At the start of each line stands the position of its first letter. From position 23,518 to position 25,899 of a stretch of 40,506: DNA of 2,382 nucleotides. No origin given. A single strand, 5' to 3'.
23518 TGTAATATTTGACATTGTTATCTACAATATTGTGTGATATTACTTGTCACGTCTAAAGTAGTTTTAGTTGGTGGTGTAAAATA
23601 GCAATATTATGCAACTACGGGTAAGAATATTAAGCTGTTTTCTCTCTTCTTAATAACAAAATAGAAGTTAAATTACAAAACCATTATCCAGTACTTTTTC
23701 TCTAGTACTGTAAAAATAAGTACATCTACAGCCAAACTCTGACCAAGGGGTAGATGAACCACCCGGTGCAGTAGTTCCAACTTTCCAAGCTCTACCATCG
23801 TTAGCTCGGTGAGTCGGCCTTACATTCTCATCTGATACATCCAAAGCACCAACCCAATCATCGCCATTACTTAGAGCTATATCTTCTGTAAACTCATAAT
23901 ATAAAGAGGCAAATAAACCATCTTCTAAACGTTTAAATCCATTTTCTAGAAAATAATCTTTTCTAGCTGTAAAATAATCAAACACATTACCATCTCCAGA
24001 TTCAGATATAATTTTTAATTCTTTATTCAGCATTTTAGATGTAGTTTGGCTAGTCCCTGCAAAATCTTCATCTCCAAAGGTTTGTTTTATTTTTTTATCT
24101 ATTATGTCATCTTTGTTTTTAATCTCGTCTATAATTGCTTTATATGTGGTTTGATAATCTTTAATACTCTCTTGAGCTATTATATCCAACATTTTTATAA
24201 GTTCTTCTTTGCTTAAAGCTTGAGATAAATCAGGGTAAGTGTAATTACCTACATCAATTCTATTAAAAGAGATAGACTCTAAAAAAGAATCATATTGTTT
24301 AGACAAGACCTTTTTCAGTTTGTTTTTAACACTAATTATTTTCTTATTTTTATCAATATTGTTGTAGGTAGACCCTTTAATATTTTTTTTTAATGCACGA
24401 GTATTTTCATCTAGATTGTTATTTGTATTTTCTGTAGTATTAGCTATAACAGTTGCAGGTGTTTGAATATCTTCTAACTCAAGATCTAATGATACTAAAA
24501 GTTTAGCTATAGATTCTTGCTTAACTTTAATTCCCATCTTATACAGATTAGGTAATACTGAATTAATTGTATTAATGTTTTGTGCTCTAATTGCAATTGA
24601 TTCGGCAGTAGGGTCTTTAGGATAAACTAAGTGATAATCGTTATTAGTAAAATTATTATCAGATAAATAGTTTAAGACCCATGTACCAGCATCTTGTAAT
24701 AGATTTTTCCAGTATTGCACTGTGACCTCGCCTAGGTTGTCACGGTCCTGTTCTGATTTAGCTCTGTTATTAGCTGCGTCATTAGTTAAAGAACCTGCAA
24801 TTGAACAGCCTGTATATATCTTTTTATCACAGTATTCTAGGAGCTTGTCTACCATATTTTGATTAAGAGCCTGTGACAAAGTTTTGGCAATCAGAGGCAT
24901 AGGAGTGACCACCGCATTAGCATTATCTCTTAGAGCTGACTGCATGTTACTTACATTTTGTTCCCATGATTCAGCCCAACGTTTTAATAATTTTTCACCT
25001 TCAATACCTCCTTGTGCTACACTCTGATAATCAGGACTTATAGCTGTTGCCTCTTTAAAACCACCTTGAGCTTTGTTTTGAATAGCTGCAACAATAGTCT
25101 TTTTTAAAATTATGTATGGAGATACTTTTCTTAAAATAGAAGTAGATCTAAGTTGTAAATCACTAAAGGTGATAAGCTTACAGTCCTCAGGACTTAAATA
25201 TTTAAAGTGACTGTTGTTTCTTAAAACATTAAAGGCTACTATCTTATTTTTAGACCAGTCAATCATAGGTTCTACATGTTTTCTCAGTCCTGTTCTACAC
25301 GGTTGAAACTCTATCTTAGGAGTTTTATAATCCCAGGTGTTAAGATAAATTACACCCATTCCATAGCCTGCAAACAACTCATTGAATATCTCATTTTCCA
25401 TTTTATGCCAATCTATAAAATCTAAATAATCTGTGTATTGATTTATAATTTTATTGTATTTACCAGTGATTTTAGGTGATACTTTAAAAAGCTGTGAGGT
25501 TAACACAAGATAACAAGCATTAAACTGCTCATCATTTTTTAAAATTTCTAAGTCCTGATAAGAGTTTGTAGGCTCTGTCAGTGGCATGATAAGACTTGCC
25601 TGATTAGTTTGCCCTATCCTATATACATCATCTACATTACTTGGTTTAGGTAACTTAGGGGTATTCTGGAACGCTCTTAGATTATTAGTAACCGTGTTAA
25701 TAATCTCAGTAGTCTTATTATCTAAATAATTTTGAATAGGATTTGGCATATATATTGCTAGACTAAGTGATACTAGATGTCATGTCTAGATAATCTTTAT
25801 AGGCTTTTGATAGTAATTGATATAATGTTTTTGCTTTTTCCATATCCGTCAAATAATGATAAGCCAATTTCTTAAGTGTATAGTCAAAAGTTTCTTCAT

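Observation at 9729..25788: Conserved 25-nt motif before five late structural genes: a distinct late-promoter class?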

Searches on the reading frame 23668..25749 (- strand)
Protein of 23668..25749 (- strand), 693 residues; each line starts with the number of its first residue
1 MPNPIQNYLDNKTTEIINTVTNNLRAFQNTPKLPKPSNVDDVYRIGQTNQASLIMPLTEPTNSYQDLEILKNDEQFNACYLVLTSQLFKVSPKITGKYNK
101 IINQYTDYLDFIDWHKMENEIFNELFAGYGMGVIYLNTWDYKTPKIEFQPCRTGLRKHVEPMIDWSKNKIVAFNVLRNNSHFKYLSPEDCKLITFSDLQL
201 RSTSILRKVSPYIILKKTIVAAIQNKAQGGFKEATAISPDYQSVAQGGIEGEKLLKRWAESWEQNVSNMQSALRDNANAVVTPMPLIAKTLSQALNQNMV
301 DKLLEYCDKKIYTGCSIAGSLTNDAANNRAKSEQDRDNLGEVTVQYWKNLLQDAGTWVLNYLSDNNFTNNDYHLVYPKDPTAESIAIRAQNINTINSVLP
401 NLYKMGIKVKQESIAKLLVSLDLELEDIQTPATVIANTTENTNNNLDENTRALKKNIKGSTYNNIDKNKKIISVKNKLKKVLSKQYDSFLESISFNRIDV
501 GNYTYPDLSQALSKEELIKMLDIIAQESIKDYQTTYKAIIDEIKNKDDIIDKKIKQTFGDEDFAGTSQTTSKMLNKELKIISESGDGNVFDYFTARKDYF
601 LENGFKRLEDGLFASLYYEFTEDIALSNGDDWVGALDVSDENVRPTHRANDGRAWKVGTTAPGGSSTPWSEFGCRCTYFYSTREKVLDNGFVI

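Call 7: search_protein_families(library=phrogs, proteins=[window:23668-25749:-])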
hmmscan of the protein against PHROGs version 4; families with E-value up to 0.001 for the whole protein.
window:23668-25749:- (693 aa): 0 families

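Call 25: find_related_loci(query=window:23668-25749:-, collection=viral_contigs, flank=10000)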
Query window:23668-25749:- (693 aa) in viral_contigs; peptide patterns used: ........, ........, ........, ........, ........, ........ (x = any residue, [..] = any of these).
12 stretches matched a pattern, but none encodes a relative of the query by tblastn (E <= 1e-3).

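Call 27: search_protein_families(library=pfam, max_evalue=0.01, proteins=[window:23668-25749:-])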
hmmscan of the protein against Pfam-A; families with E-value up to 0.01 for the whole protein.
window:23668-25749:- (693 aa): 2 families
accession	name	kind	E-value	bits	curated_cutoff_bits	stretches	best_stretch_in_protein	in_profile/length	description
PF04233.19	Phage_Mu_F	-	0.0008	20.6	29.6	1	638-677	72-110/112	Phage Mu protein F like protein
PF06074.18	Portal_Mu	-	0.0011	18.8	23.9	0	262-416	183-332/336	Portal protein of Mu bacteriophage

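Call 34: find_homologous_proteins(query=window:23668-25749:-)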
Query window:23668-25749:- (693 aa): 2 proteins with E <= 0.001 among 8000 candidates.
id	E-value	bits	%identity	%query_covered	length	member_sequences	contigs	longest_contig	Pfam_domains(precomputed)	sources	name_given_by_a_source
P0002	0.0e+0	1569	100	100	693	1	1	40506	-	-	-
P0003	1.9e-216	739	52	92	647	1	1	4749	PF06074.19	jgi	jgi:hypothetical protein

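Call 35: find_encoding_contigs(protein=P0003, flank=10000, max_places=10)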
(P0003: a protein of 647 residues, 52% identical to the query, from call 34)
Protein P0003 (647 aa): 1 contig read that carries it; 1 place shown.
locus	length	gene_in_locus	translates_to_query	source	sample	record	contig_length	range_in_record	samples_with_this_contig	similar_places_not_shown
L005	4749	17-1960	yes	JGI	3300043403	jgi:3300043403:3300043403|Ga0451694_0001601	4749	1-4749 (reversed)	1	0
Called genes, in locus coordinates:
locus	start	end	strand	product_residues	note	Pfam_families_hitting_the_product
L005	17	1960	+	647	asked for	PF06074:Portal_Mu (faint)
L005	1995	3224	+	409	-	-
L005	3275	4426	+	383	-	-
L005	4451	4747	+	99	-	?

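Call 44: find_related_loci(query=A1, collection=viral_contigs, flank=10000)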
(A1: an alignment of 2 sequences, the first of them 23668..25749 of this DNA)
Query A1 (693 aa) in viral_contigs; peptide patterns used: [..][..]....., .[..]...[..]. (x = any residue, [..] = any of these).
77 stretches matched a pattern, but none encodes a relative of the query by tblastn (E <= 1e-3).

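Call 45: find_related_loci(query=A1, collection=genome_contigs, flank=10000)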
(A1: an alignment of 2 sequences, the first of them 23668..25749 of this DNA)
Query A1 (693 aa) in genome_contigs; peptide patterns used: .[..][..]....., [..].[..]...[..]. (x = any residue, [..] = any of these).
48 stretches matched a pattern, but none encodes a relative of the query by tblastn (E <= 1e-3).

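Call 82: search_protein_representatives(alignment_id=A1)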
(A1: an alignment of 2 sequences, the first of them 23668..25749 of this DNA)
Query: 2 sequences, 697 profile positions. Proteins with E-value up to 0.001 (for the whole library): 53; up to 1e-10: 29; up to 1e-30: 8. The best 53 are listed.
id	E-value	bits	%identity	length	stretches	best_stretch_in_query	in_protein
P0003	0.0e+00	1338.5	-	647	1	56-697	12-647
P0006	3.7e-119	415.6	-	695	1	62-695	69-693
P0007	7.4e-88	312.1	-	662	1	46-696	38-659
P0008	5.4e-80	286.1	-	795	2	451-695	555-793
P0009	2.0e-52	195.0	-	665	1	65-695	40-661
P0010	1.8e-43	165.4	-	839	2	112-489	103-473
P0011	5.9e-39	150.5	-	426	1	27-431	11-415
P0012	1.2e-33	133.0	-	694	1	205-695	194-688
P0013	7.7e-30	120.4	-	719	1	57-697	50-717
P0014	6.1e-27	110.8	-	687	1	102-695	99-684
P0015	1.5e-26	109.4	-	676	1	111-696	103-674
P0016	5.6e-26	107.6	-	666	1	122-695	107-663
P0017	5.7e-26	107.6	-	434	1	55-435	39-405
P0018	1.3e-25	106.3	-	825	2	436-696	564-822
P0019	1.9e-25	105.9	-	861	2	54-441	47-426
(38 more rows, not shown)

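Call 86: find_encoding_contigs(protein=P0006, flank=10000, max_places=4)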
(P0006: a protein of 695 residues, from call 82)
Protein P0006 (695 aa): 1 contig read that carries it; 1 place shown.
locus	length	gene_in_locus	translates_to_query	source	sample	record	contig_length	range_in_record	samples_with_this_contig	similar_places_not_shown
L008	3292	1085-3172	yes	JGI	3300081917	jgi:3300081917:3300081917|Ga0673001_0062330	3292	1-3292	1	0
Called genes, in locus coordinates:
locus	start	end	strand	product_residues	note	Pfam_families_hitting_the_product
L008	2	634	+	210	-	?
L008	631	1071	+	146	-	-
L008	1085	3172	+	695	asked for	PF04860:Phage_portal (faint)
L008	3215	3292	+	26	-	?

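Call 87: find_encoding_contigs(protein=P0007, flank=10000, max_places=4)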
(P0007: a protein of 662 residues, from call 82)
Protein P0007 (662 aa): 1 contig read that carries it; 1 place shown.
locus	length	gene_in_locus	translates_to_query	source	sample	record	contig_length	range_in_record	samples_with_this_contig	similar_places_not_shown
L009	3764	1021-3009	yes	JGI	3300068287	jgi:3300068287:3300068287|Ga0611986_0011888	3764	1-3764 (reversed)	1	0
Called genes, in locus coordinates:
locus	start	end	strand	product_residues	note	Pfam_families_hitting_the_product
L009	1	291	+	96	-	?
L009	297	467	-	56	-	-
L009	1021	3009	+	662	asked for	-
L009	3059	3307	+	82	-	-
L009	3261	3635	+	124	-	PF13650:Asp_protease_2 (weak)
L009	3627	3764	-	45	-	?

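Call 92: find_encoding_contigs(protein=P0009, flank=10000, max_places=4)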
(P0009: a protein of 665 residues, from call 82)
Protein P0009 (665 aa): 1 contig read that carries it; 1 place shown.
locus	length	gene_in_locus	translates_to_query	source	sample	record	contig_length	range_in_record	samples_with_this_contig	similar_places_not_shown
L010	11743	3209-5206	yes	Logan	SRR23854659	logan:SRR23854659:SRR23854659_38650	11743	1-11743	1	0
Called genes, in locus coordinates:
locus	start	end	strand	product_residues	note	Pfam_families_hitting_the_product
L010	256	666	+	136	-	-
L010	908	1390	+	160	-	-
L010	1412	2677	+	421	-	PF04466:Terminase_3, PF17288:Terminase_3C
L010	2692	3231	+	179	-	-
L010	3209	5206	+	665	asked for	-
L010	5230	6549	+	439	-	-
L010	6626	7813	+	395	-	-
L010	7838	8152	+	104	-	-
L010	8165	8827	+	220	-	-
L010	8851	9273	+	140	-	-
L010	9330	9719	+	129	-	-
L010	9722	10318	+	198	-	-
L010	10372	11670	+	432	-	-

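Call 93: find_encoding_contigs(protein=P0008, flank=10000, max_places=4)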
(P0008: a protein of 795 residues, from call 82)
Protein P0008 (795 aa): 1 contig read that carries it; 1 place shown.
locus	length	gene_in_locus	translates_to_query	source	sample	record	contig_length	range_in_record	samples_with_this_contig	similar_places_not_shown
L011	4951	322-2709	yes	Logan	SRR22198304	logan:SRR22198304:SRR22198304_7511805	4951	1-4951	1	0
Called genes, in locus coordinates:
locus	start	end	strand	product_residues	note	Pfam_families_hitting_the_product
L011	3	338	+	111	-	?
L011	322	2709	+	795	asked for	PF11338:DUF3140 (faint)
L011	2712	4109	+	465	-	-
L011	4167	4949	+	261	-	?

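Call 100: find_encoding_contigs(protein=P0012, flank=10000, max_places=3)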
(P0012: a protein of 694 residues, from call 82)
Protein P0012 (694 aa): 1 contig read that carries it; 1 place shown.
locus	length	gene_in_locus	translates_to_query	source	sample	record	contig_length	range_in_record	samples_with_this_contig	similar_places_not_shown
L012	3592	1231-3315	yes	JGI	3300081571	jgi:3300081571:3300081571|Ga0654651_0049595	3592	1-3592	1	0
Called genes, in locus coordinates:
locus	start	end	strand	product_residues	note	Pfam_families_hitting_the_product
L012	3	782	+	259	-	?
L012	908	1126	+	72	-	-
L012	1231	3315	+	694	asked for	-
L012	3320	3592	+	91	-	?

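Call 101: find_encoding_contigs(protein=P0013, flank=10000, max_places=3)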
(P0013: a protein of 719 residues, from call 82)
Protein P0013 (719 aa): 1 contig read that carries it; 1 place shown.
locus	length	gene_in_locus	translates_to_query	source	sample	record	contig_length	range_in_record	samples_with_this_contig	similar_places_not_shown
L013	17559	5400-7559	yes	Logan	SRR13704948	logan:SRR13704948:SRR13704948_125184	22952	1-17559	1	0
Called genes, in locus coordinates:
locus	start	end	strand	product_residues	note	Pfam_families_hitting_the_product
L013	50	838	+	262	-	-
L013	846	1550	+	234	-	-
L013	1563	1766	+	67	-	-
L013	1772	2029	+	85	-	-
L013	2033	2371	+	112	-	-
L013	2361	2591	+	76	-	-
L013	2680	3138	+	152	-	-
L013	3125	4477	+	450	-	PF04466:Terminase_3, PF17288:Terminase_3C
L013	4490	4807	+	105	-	-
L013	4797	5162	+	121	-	PF05866:RusA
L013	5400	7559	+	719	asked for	-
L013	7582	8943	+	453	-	-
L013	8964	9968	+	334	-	-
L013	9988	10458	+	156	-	-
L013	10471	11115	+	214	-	-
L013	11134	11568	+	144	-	-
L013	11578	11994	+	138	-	-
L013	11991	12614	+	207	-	-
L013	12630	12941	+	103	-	-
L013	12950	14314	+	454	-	-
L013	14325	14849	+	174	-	-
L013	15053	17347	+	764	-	PF20155:TMP_3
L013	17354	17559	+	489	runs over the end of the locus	-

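Call 102: find_encoding_contigs(protein=P0010, flank=10000, max_places=3)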
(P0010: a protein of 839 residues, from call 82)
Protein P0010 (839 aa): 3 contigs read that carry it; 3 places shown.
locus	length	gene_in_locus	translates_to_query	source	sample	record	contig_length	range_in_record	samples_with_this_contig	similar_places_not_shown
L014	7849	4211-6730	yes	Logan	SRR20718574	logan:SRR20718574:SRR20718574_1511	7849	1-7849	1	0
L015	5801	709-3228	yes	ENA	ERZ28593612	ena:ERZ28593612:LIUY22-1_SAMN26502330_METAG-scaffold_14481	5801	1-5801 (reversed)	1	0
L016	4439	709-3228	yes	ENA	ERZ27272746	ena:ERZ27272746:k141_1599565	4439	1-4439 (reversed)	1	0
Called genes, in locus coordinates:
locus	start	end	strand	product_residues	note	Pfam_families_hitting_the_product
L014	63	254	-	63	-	-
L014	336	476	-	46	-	-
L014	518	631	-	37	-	-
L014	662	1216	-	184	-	-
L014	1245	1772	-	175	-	-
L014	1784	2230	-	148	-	-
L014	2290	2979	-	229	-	-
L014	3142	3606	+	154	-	-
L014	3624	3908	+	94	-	-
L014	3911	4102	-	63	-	-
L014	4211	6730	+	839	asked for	-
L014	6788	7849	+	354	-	?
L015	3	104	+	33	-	?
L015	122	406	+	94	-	-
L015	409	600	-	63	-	-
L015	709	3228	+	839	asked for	-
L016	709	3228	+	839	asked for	-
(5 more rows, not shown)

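Call 108: search_protein_families(library=pfam, max_evalue=0.01, proteins=[L008:631-1071:+, L010:2692-3231:+, L010:256-666:+, L013:4490-4807:+, L013:2680-3138:+, L014:3142-3606:+, L014:3624-3908:+, L013:2033-2371:+, L013:50-838:+, L013:846-1550:+])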
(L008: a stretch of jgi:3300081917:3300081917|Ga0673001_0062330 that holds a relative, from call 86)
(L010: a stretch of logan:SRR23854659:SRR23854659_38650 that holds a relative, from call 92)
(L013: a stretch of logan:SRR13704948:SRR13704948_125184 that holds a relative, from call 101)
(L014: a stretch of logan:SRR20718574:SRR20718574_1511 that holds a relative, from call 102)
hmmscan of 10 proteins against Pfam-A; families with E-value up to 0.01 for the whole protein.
L008:631-1071:+ (146 aa): 0 families

L010:2692-3231:+ (179 aa): 0 families

L010:256-666:+ (136 aa): 1 family
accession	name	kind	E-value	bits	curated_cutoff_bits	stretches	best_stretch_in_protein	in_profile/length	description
PF12239.13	DUF3605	-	9.2e-05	23.2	23.6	0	12-97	25-95/154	Protein of unknown function (DUF3605)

L013:4490-4807:+ (105 aa): 0 families

L013:2680-3138:+ (152 aa): 0 families

L014:3142-3606:+ (154 aa): 0 families

L014:3624-3908:+ (94 aa): 0 families

L013:2033-2371:+ (112 aa): 0 families

L013:50-838:+ (262 aa): 1 family
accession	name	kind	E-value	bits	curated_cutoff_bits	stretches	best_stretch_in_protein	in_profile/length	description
PF14177.11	YkyB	-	0.00013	22.9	28.4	0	170-260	19-111/116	YkyB-like protein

L013:846-1550:+ (234 aa): 0 families
